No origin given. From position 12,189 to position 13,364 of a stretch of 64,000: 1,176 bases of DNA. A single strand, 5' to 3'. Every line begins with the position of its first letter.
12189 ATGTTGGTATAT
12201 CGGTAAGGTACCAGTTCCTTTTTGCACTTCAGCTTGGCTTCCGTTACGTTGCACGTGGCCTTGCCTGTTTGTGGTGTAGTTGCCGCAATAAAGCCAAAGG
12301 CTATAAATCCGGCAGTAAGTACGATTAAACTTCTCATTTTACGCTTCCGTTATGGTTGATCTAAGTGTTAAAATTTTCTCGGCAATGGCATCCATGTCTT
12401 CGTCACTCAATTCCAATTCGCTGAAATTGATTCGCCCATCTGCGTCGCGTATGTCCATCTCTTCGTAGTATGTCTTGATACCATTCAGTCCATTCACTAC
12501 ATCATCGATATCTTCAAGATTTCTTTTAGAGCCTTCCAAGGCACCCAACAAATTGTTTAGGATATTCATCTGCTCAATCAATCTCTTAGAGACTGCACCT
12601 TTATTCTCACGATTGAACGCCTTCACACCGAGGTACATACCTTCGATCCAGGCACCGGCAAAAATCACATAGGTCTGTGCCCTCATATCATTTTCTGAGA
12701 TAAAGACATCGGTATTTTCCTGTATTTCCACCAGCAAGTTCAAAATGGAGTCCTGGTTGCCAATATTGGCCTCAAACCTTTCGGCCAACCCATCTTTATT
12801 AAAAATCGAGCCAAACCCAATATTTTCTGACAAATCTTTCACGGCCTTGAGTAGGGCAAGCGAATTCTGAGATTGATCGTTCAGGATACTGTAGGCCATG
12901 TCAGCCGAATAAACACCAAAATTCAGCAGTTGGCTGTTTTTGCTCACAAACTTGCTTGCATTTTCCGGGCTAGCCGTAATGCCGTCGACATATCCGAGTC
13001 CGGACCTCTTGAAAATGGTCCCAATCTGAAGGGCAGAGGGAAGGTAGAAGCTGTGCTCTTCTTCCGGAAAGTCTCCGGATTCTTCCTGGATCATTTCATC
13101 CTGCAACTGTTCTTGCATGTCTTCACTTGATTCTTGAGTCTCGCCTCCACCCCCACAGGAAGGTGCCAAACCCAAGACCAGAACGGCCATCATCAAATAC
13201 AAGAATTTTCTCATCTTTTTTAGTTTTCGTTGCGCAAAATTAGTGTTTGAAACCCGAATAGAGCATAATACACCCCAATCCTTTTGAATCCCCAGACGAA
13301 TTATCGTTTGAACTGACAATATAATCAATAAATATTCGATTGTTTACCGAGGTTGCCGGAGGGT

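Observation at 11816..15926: Tandem triplication of an uncharacterised two-gene envelope module (B-A-B-A-B-A)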

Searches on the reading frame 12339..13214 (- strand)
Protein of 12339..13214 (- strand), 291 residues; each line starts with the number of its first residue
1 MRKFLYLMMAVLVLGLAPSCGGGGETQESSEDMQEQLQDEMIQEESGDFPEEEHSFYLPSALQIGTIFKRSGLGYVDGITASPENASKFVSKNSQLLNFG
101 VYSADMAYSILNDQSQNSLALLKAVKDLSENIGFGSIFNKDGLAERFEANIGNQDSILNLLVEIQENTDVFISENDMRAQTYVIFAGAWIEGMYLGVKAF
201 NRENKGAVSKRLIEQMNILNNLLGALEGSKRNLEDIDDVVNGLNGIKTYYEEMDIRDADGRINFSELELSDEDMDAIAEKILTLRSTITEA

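Call 3: search_protein_families(library=pfam, proteins=[window:12339-13214:-], max_evalue=1)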
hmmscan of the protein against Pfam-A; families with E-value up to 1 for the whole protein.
window:12339-13214:- (291 aa): 2 families
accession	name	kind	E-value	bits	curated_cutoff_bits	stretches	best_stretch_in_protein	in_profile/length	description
PF06813.19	Nodulin-like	-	0.25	11.2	24.7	1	97-136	19-56/250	Nodulin-like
PF00700.27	Flagellin_C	-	0.93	10.3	23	1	206-237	19-50/86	Bacterial flagellin C-terminal helical region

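Call 4: search_protein_families(library=ncbifam, proteins=[window:12339-13214:-], max_evalue=1)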
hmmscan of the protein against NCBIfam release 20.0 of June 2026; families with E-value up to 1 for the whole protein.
window:12339-13214:- (291 aa): 3 families
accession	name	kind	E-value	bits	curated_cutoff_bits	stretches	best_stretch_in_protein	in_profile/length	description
TIGR04454.1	Lepto_4Cys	hypoth_equivalog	0.018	15.5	35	1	1-41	1-41/92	TIGR04454 family lipoprotein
NF045774.1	cytochro_C551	exception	0.054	13.5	118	1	1-38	1-37/110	cytochrome c551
NF058647.1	lipo_LytA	equivalog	0.086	13.1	110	1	1-45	1-45/107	acidic lipoprotein LytA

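Call 9: find_homologous_proteins(query=window:12339-13214:-, max_evalue=0.001)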
Query window:12339-13214:- (291 aa): 186 proteins with E <= 0.001 among 2156 candidates; the best 120 are listed.
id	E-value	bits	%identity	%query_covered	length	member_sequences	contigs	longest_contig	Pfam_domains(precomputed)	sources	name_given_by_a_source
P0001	2.4e-182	622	100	100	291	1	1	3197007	-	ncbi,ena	-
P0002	3.8e-116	405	64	100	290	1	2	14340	-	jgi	jgi:hypothetical protein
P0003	5.5e-115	402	63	100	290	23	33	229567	-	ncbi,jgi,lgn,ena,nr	ncbi:hypothetical protein N9C06_00315 [Salibacteraceae bacterium]|nr:hypothetical protein [Salibacte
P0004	4.2e-107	376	70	85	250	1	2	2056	-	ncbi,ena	-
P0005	3.6e-94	333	56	99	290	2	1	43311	-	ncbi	-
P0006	5.4e-92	326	55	99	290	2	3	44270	-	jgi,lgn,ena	-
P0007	2.2e-91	324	56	92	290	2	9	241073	-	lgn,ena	-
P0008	1.1e-87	312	53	93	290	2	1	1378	-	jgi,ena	jgi:hypothetical protein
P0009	4.8e-75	271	45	98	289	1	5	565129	-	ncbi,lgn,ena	-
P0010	2.2e-73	265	46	98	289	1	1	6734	-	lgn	-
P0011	9.7e-73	263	45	98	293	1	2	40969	-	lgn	-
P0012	3.2e-72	261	45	94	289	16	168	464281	-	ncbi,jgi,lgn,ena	jgi:hypothetical protein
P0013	4.5e-72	261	44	100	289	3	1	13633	-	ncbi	-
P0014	2.2e-71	259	44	98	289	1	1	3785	-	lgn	-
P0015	6.2e-71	257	43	99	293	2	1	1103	-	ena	-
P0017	1.3e-70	256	44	99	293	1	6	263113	-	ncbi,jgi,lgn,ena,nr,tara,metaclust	ncbi:MAG: hypothetical protein CL840_17805 [Crocinitomicaceae bacterium]|nr:hypothetical protein [Cr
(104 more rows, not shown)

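Call 11: find_encoding_contigs(protein=P0017, flank=8000, max_places=3)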
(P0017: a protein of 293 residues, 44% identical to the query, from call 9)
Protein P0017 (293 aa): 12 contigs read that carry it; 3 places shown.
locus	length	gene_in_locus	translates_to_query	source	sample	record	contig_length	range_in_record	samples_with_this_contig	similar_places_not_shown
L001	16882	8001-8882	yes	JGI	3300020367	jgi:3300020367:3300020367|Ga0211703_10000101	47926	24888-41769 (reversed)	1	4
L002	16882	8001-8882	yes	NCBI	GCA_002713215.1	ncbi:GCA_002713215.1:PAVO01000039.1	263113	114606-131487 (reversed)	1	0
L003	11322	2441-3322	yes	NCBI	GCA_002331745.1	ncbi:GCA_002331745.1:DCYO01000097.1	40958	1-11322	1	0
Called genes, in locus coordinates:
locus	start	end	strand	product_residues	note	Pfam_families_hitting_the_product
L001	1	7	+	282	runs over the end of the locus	PF01063:Aminotran_4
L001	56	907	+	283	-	PF13852:DUF4197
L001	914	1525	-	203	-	PF02622:DUF179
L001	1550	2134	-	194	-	PF06175:MiaE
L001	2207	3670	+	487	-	PF01546:Peptidase_M20, PF07687:M20_dimer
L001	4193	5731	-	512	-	PF00999:Na_H_Exchanger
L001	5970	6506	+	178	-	-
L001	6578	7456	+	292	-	-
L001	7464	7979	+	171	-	-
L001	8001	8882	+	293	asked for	-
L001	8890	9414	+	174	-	-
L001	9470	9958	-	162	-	PF01641:SelR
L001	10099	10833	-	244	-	-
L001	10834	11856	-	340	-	PF00814:TsaD, PF02543:Carbam_trans_N (weak)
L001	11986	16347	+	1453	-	PF27051:TamB_N (faint), PF04357:TamB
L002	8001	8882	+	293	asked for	-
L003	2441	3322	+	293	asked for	-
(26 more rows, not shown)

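Call 17: find_related_loci(query=A3, collection=genome_contigs, flank=10000)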
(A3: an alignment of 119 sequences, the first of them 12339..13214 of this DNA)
Query A3 (291 aa) in genome_contigs; peptide patterns used: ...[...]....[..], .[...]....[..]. (x = any residue, [..] = any of these).
256 stretches matched a pattern; 242 encode a relative of the query (tblastn E <= 1e-3); the best 80 are kept; 79 distinct loci.
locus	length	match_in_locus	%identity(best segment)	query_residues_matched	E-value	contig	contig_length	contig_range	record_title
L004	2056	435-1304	65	1-291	1e-131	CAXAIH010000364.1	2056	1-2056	MAG TPA_asm: uncultured Flavobacteriales bacterium isolate ERR3525244_concoct_37 genome assembly, contig: ERZ22156399.31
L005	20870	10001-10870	63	1-291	2e-123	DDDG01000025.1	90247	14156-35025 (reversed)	MAG TPA_asm: Flavobacteriales bacterium UBA1986 UBA1986_contig_9204, whole genome shotgun sequence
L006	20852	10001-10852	56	2-288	9e-101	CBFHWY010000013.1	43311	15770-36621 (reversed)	MAG: Salibacteraceae bacterium isolate Co_bin_273_permissive genome assembly, contig: Co_bin_273_permissive_c13, whole g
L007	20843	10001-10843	45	7-291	1e-80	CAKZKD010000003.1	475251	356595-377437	MAG TPA_asm: uncultured Flavobacteriales bacterium isolate ERR2094167_bin.5_CONCOCT_v1.1_MAG genome assembly, contig: ER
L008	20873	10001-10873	44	1-289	3e-77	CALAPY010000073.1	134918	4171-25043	MAG TPA_asm: uncultured Flavobacteriales bacterium isolate ERR599005_bin.18_CONCOCT_v1.1_MAG genome assembly, contig: ER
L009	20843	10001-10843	44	7-291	2e-76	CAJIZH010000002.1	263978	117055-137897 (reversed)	MAG: Flavobacteriales bacterium UBA6770 isolate FRAM18_bin114 genome assembly, contig: FRAM17_bin114-2, whole genome sho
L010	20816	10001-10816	45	19-291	3e-76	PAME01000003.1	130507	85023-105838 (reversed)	MAG: Crocinitomicaceae bacterium isolate SAT3021 4878, whole genome shotgun sequence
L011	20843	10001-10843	44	7-291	4e-76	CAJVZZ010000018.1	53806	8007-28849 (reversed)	MAG TPA_asm: uncultured Flavobacteriales bacterium isolate ERR599121_bin.89_MetaBAT_v2.12.1_MAG genome assembly, contig:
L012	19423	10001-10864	43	5-289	1e-75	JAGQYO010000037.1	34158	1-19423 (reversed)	MAG: Flavobacteriales bacterium isolate HKST-UBA67 NODE_37_length_34158_cov_5.025938, whole genome shotgun sequence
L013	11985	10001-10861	44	2-291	2e-75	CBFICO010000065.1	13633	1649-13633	MAG: Salibacteraceae bacterium isolate Co_bin_468_permissive genome assembly, contig: Co_bin_468_permissive_c65, whole g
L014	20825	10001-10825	44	16-291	1e-74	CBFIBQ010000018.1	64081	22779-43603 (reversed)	MAG: Salibacteraceae bacterium isolate Co_bin_522_indstr genome assembly, contig: Co_bin_522_indstr_c18, whole genome sh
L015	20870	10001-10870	43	1-289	2e-74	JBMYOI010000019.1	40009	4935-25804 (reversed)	MAG: Salibacteraceae bacterium isolate ME_XS_2307_bin_50 ME_XS_2307_bin_50_18, whole genome shotgun sequence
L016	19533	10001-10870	42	1-288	2e-71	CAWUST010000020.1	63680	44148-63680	MAG: uncultured Flavobacteriales bacterium isolate HER19_SLT_250_bin_61_1 genome assembly, contig: HER19_SLT_250_bin_61-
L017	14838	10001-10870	40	1-291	5e-70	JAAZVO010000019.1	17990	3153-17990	MAG: Crocinitomicaceae bacterium isolate KhW_metabat.2 KhW_C560, whole genome shotgun sequence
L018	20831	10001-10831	40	12-291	3e-68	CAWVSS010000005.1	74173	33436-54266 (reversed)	MAG TPA_asm: uncultured Flavobacteriales bacterium isolate ERR3589587_binner13_29 genome assembly, contig: ERZ7462733.21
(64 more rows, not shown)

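Call 21: predict_structure(alignment_id=A3)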
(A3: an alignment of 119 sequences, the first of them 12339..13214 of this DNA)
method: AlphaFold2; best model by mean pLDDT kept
length: 291 residues; sequences in the alignment: 119
mean_pLDDT: 81.4   pTM: 0.79
mean pLDDT of the five models: 81.4, 80.6, 79.0, 78.9, 76.6
residues with pLDDT >= 90: 148; 70-90: 84; 50-70: 17; < 50: 42
segments of 3 or more residues with pLDDT < 50: 1-28, 42-54
pLDDT, mean of each block of 10 residues (from residue 1): 40 38 40 52 42 60 89 93 94 94 96 94 95 88 89 89 88 88 95 94 89 91 86 84 96 86 82 94 95 66
secondary structure, 60 per line:
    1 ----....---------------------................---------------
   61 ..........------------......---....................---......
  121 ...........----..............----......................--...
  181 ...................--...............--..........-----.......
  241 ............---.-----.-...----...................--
elements in order: H5-8 H30-45 H61-70 H83-88 H92-111 H115-131 H136-149 H154-175 H178-199 H202-216 H219-228 H234-252 H271-289

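Call 26: fold_search(model_id=the predicted structure, library=pdb)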
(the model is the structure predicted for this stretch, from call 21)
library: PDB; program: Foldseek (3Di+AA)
matches with E <= 10: 107; with E <= 0.001: 0
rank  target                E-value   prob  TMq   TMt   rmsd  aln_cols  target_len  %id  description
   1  6fes_A                2.2e-01  0.25  0.16  0.14  17.2       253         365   11  Crystal structure of novel repeat protein BRIC2 fused to DARPin D12 (released 2018-09-05)
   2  1zw2_A                1.0e+00  0.25  0.25  0.28  21.7       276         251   12  Vinculin Head (0-258) in Complex with the Talin Rod residues 2345-2369 (released 2005-09-20)
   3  9lm9_B                1.0e+00  0.16  0.20  0.16  15.0       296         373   10  Crystal structure of bvFP-Pfr21 (released 2026-01-28)
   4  3rf3_A                1.1e+00  0.21  0.24  0.27  22.0       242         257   13  Shigella IpaA-VBS3 in complex with human vinculin (released 2011-04-27)
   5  5a7d_S                1.1e+00  0.16  0.23  0.23  22.7       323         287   12  Tetrameric assembly of LGN with Inscuteable (released 2016-08-03)
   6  6w2w                  1.2e+00  0.16  0.21  0.25  15.8       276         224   11  Junction 24, DHR14-DHR18 (released 2020-04-15)
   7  4ons_A                1.2e+00  0.12  0.19  0.23  21.6       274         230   11  Structural and thermodynamic characterization of cadherin-beta-catenin-alpha-catenin complex formation (released 2014-04-09)
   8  9nlw_H                1.4e+00  0.09  0.17  0.17  22.8       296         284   12  Y20S (Sec18-Sec17-Sec9-Sso1-Snc1) EDTA - Class 6 (released 2025-10-01)
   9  9nlw_G                1.5e+00  0.06  0.15  0.16  23.4       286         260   12  Y20S (Sec18-Sec17-Sec9-Sso1-Snc1) EDTA - Class 6 (released 2025-10-01)
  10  9lm9_A                1.8e+00  0.18  0.23  0.19  13.5       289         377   10  Crystal structure of bvFP-Pfr21 (released 2026-01-28)
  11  8oyx_A                2.0e+00  0.16  0.25  0.30  14.6       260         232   13  De novo designed soluble GPCR-like fold GLF_18 (released 2023-10-18)
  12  7jro_c                2.1e+00  0.13  0.20  0.21  18.2       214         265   14  Plant Mitochondrial complex IV from Vigna radiata (released 2021-01-20)
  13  4e17_A                2.2e+00  0.14  0.24  0.28  22.2       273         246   13  Alpha-E-catenin is an autoinhibited molecule that co-activates vinculin (released 2012-05-16)
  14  3mk7_A                2.3e+00  0.06  0.14  0.09  20.1       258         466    9  The structure of CBB3 cytochrome oxidase (released 2010-08-04)
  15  6axg_K                2.4e+00  0.05  0.15  0.14  21.6       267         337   13  Structure of RasGRP4 in complex with HRas (released 2017-10-11)
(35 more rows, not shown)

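Call 34: search_protein_families(library=pfam, alignment_id=A3, max_evalue=0.1)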
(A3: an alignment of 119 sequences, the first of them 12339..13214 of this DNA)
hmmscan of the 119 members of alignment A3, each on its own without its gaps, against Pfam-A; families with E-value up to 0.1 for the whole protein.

A. member 1, window:12339-13214:- (291 aa): 0 families

B. families by the number of members that match (of 119 scanned): 62 families (the first 25 are shown)
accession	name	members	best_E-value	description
PF22299.1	BRISC_FAM175B_helical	11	0.0044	BRISC complex subunit FAM175B, helical domain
PF10925.13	DUF2680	9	0.016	Protein of unknown function (DUF2680)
PF01452.22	Rota_NSP4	9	0.02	Rotavirus non structural protein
PF01831.24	Peptidase_C16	7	0.0013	Peptidase C16 family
PF21005.3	MCEL_GT_OB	6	0.017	mRNA-capping enzyme catalytic subunit, GTase, OB fold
PF20669.3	Exo70_N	5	0.0092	Exocyst complex component Exo70 N-terminal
PF00458.25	WHEP-TRS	5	0.014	WHEP-TRS domain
PF22406.1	DdMyo7_FERM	4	0.0079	DdMyo7 FERM domain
PF03032.20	FSAP_sig_propep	4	0.092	Frog skin active peptide family signal and propeptide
PF13258.11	DUF4049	3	0.0035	Domain of unknown function (DUF4049)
PF00015.26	MCPsignal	3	0.0057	Methyl-accepting chemotaxis protein (MCP) signalling domain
PF13476.12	AAA_23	3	0.0075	AAA domain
PF05055.17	DUF677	3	0.0075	Protein of unknown function (DUF677)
PF16591.11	HBM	3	0.018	Helical bimodular sensor domain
PF23743.1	Beta-prop_BBS7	3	0.09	BBS7 beta-propeller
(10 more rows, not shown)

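Call 43: search_protein_representatives(alignment_id=A3)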
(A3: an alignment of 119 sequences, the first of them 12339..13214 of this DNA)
Query: 119 sequences, 292 profile positions. Proteins with E-value up to 0.001 (for the whole library): 2774; up to 1e-10: 2185; up to 1e-30: 946. The best 150 are listed.
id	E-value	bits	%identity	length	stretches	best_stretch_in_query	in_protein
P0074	3.9e-113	393.6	-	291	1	1-291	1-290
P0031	3.6e-111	387.2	-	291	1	1-291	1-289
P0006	2.2e-105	368.2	-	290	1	11-291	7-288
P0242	1.8e-101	355.3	-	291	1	1-290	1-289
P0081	5.3e-101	353.8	-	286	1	9-291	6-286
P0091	8.8e-98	343.2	-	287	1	8-290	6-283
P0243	5.7e-95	334.0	-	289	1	1-291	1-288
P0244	7.0e-95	333.7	-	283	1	3-291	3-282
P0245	3.0e-94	331.6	-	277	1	1-291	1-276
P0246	3.7e-94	331.3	-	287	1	9-291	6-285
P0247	3.5e-93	328.1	-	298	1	9-291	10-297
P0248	2.5e-91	322.0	-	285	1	2-291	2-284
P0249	4.4e-91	321.2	-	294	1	1-291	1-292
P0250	4.8e-91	321.1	-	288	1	2-291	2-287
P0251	6.2e-91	320.7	-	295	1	1-291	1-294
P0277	1.2e-81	290.3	-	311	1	11-291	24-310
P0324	1.9e-70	253.5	-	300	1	1-291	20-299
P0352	2.6e-62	226.8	-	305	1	3-291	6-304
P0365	1.1e-59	218.1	-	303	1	9-291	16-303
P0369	9.3e-59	215.1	-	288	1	10-291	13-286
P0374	2.6e-57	210.4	-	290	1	6-291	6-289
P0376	6.9e-57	209.0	-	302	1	12-290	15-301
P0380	4.4e-56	206.3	-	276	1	10-290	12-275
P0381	6.4e-56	205.8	-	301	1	10-291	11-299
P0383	3.7e-55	203.3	-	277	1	9-290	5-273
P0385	7.7e-55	202.3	-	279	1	9-291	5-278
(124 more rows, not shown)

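Call 44: list_cluster_members(proteins=[P0001, P0121, P0385, P0383, P0380, P0376, P0365, P0352, P0324, P0277])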
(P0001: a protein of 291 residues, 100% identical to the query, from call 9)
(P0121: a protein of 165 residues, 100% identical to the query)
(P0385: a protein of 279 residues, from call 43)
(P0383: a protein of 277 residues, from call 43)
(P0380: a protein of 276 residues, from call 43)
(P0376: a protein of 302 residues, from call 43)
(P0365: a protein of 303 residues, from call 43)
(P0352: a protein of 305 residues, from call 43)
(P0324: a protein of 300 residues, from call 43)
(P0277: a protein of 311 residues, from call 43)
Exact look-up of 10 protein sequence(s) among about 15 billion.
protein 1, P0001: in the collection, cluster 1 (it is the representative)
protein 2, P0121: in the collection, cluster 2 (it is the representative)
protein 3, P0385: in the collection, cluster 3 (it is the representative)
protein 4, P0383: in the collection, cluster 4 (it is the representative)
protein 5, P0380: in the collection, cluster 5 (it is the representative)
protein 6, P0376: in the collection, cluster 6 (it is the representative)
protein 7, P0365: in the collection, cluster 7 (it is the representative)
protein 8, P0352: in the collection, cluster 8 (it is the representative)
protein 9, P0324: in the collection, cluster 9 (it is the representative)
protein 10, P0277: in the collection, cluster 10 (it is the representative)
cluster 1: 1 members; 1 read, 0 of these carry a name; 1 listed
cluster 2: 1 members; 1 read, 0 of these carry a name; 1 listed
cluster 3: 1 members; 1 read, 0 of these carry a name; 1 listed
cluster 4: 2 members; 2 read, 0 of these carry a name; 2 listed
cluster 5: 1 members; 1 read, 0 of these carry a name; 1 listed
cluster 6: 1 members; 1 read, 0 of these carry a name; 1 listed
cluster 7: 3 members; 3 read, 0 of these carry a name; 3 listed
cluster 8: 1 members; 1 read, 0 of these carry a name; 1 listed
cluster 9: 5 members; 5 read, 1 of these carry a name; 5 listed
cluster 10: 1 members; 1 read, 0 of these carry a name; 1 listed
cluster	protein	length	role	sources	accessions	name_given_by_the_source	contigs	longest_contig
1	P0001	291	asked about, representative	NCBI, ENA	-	-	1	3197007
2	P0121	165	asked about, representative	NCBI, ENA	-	-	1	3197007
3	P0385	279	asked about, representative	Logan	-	-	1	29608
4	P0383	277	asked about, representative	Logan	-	-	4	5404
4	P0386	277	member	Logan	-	-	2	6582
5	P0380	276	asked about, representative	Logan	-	-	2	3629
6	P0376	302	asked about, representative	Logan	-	-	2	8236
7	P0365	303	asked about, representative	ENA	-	-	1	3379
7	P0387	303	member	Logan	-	-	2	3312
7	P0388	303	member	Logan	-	-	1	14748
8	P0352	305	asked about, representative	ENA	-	-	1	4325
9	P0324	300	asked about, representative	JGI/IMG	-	-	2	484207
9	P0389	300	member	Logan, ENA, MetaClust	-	\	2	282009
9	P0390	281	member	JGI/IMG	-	-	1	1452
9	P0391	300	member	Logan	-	-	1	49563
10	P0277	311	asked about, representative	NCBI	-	-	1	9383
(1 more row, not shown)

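Call 45: search_solved_structures(query=A3, max_evalue=10)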
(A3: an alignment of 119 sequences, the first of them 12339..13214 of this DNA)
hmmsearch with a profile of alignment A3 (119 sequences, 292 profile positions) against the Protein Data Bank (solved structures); distinct sequences matched with E-value up to 10: 6.
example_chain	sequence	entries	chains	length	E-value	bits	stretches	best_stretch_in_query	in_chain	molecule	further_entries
4n06_A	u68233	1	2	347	0.14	14.3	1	205-260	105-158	CRISPR-associated endonuclease Cas1 1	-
2yp6_A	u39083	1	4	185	0.33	13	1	2-58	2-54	THIOREDOXIN FAMILY PROTEIN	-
28lk_A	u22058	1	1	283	0.68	12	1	8-45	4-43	complement-inhibiting protein ChiB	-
6fcg_A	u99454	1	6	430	0.76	11.8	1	2-43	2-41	Glycoside hydrolase, GH17 family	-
3r3l_A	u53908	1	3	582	1.3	11.1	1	225-291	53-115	Nucleoprotein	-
4oyd_B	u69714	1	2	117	10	8.2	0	206-288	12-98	Computationally designed Inhibitor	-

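Call 47: find_encoding_contigs(protein=P0001, flank=10000, max_places=2)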
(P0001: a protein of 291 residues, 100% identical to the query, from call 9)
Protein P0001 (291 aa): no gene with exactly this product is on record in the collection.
